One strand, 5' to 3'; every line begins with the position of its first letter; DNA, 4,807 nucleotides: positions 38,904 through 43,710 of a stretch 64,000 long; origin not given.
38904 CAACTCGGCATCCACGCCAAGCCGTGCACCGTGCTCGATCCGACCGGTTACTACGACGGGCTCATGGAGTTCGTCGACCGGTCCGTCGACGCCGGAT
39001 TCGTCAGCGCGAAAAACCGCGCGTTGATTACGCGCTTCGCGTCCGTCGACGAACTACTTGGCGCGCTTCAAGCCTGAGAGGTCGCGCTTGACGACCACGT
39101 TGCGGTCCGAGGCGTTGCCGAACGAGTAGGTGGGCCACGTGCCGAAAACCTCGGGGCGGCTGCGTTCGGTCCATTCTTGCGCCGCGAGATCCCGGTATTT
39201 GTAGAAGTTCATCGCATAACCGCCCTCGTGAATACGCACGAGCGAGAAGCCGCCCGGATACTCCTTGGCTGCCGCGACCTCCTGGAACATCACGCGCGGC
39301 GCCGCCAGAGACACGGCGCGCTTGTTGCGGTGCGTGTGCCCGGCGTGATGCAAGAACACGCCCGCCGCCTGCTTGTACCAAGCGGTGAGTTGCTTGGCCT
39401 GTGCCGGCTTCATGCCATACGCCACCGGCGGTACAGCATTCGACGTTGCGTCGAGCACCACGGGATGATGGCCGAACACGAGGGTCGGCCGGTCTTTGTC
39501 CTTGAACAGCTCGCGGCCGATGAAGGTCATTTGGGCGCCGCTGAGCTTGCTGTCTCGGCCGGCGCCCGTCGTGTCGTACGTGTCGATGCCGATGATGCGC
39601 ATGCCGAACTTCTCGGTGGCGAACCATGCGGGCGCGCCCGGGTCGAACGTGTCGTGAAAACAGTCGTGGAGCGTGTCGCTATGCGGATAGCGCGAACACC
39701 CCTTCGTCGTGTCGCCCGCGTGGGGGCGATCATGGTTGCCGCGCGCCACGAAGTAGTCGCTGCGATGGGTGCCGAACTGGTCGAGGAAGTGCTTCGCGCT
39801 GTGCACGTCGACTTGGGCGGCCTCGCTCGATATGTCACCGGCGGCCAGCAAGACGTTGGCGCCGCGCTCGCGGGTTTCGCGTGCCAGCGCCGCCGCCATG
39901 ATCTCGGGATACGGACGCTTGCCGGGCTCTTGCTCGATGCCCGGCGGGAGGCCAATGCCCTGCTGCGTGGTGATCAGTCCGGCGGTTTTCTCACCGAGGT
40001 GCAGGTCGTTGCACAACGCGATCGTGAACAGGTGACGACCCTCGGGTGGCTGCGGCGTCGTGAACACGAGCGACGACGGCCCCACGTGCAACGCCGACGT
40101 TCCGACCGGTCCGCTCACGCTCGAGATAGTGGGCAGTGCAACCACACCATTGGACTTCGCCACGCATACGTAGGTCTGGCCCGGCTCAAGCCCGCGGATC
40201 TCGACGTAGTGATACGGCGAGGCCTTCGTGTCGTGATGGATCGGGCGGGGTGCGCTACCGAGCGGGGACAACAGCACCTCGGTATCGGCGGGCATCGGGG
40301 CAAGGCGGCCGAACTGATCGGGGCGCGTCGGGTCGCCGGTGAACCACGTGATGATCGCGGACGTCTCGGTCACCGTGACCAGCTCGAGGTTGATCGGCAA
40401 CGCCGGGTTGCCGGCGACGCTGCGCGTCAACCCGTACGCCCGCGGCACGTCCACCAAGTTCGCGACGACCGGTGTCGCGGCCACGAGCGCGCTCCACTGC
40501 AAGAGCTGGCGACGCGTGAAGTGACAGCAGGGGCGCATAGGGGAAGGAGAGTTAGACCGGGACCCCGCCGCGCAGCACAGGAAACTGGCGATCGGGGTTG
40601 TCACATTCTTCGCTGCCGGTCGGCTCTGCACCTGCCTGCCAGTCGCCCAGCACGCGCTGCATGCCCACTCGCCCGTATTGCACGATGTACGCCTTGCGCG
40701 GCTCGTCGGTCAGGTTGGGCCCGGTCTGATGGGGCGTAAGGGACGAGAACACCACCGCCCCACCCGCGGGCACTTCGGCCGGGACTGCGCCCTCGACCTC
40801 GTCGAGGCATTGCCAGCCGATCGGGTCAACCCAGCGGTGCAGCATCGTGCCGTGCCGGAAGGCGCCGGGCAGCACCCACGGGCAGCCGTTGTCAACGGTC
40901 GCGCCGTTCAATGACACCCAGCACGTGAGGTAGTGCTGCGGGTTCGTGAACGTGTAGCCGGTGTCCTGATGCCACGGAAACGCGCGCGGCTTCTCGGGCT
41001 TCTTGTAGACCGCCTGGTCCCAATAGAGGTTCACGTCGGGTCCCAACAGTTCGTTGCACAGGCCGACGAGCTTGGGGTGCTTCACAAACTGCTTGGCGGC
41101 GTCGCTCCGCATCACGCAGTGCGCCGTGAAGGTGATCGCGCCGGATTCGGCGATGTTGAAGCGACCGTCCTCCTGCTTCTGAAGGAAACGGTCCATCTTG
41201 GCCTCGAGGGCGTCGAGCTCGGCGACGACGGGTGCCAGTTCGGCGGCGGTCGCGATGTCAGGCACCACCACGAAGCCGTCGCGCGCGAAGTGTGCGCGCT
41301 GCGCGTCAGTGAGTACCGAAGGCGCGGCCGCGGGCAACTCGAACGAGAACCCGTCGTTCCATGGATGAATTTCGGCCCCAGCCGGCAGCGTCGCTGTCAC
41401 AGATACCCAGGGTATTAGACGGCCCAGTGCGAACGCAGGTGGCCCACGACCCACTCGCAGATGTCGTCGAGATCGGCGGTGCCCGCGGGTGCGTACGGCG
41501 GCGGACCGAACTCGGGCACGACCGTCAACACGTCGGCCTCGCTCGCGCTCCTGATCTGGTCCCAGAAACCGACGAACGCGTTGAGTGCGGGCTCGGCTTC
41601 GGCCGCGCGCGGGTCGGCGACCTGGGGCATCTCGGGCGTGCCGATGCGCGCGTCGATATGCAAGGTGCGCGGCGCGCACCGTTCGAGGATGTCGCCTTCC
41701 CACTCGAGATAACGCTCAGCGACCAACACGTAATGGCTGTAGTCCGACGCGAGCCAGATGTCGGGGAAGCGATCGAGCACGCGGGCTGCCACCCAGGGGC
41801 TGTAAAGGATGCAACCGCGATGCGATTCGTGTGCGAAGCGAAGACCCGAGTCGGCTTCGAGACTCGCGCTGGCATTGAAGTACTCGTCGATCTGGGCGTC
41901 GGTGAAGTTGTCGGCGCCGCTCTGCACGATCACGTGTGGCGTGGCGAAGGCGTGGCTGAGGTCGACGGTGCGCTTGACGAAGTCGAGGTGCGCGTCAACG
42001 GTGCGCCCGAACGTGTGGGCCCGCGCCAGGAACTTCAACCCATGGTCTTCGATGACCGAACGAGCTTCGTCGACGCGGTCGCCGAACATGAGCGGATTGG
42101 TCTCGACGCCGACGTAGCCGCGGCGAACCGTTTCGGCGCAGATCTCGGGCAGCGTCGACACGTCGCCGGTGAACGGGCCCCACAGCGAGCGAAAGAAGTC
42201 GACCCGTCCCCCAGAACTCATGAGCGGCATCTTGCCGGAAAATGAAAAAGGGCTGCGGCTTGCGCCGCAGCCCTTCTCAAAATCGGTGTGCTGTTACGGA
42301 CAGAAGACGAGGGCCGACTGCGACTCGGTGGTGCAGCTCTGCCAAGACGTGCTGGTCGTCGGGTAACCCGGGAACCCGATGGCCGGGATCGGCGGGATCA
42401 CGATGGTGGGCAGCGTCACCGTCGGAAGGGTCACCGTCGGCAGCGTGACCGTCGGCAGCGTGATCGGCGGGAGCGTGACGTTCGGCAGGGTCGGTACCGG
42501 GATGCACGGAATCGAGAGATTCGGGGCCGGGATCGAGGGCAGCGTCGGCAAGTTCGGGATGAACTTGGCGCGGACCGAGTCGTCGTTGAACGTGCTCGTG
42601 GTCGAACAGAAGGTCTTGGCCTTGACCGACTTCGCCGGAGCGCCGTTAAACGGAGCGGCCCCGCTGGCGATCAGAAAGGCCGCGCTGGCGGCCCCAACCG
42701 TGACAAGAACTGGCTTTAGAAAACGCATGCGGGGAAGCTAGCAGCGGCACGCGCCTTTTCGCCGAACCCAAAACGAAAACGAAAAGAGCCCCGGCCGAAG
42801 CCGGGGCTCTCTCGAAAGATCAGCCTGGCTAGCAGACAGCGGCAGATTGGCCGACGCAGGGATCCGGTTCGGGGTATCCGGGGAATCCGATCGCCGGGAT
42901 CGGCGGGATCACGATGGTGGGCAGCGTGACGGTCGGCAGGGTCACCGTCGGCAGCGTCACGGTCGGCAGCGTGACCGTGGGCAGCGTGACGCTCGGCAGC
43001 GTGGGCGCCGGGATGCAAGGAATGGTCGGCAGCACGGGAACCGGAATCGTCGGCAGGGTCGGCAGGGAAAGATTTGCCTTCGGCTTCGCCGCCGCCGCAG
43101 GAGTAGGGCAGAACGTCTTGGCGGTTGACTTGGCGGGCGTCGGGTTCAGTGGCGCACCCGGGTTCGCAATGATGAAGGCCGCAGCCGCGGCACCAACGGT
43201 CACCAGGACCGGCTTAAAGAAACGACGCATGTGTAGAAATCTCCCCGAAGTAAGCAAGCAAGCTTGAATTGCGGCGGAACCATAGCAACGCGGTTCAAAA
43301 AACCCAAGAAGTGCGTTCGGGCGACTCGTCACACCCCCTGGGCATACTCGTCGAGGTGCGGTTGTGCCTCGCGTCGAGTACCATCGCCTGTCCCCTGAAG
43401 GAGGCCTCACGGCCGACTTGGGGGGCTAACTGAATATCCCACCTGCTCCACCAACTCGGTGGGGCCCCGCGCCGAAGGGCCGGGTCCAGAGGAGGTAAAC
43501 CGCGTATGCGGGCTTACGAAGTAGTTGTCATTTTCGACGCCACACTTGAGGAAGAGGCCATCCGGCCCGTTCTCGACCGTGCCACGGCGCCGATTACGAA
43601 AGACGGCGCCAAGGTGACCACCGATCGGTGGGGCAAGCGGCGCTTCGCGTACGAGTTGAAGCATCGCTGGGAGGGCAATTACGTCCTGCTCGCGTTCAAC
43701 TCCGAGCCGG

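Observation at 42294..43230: Tandem paralogous secreted proteins made of a Pro-periodic xTLPx pentapeptide rod clamped by four cysteines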

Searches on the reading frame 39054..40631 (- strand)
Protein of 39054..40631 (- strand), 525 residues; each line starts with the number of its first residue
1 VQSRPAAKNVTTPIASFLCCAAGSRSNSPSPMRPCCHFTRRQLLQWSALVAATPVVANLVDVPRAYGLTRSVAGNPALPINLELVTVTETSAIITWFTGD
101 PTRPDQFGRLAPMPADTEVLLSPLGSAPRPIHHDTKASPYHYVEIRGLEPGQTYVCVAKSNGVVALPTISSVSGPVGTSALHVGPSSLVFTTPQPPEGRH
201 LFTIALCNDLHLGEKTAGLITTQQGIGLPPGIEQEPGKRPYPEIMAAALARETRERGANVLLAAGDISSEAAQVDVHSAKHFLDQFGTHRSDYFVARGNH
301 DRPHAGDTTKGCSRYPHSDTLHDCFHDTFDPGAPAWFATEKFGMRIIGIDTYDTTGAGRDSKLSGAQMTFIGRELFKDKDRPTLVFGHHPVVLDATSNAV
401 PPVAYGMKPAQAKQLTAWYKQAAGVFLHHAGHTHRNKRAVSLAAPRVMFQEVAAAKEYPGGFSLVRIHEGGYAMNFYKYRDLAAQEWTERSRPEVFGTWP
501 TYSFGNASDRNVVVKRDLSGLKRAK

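Call 24: search_protein_families(library=pfam, proteins=[window:39054-40631:-])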
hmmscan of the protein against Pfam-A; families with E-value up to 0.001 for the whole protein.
window:39054-40631:- (525 aa): 1 family
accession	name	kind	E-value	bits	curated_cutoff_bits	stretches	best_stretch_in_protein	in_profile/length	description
PF00149.33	Metallophos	-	1.6e-08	35.6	21.5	1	203-435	2-190/191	Calcineurin-like phosphoesterase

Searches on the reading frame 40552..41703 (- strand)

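Call 24: search_protein_families(library=pfam, proteins=[window:40552-41703:-])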
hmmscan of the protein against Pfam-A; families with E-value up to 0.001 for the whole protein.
window:40552-41703:- (383 aa): 1 family
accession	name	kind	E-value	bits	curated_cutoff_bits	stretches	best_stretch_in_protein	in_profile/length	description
PF05721.19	PhyH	-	2.6e-31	110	22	1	139-338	1-213/213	Phytanoyl-CoA dioxygenase (PhyH)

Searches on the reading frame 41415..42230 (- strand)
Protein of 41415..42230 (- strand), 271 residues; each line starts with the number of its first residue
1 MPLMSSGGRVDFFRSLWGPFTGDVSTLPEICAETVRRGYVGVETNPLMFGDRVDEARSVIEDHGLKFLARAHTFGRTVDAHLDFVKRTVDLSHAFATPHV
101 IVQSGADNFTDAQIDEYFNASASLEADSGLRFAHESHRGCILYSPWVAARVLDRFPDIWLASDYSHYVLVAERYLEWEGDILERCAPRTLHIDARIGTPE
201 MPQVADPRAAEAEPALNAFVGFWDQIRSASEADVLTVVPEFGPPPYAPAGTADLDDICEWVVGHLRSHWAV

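Call 24: search_protein_families(library=pfam, proteins=[window:41415-42230:-])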
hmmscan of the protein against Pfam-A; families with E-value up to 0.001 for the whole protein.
window:41415-42230:- (271 aa): 1 family
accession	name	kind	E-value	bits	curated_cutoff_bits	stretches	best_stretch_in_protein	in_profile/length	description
PF01261.30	AP_endonuc_2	-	1.3e-08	35.3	31.1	1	34-175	4-164/249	Xylose isomerase-like TIM barrel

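Call 29: find_related_loci(query=window:41415-42230:-, collection=genome_contigs, flank=4000)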
Query window:41415-42230:- (271 aa) in genome_contigs; peptide patterns used: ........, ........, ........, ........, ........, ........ (x = any residue, [..] = any of these).
25 stretches matched a pattern, but none encodes a relative of the query by tblastn (E <= 1e-3).

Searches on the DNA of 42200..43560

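Call 85: search_rna_families(source=window, start=42200, end=43560, threshold=evalue, max_evalue=1)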
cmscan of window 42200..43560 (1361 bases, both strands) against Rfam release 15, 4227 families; matches with E-value up to 1: 7.
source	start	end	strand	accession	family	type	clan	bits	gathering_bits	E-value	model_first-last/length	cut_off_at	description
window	42240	42299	-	RF02353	BjrC68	Gene; sRNA;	-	29.5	39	2.7e-05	1-82/82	no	Bradyrhizobiaceae sRNA BjrC68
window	42784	42905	-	RF01400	istR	Gene; antitoxin;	-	25.8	45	0.011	1-130/130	no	istR Hfq binding RNA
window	42782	42837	-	RF02884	BcKCsr7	Gene; sRNA;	-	22.4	59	0.059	1-157/157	no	Burkholderia sRNA 7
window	42766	42840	-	RF02225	sX6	Gene; sRNA;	-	21.7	40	0.0035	262-338/342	no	Proteobacterial sRNA sX6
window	42238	42277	-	RF00489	ctRNA_p42d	Gene; antisense;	-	21.4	50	0.11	1-46/46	no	ctRNA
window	42245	42276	+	RF02621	BSnc120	Gene; sRNA;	-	18.6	114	0.51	39-70/88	no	Brucella sRNA 120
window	42776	42867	-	RF02353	BjrC68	Gene; sRNA;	-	18.4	39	0.072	1-82/82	no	Bradyrhizobiaceae sRNA BjrC68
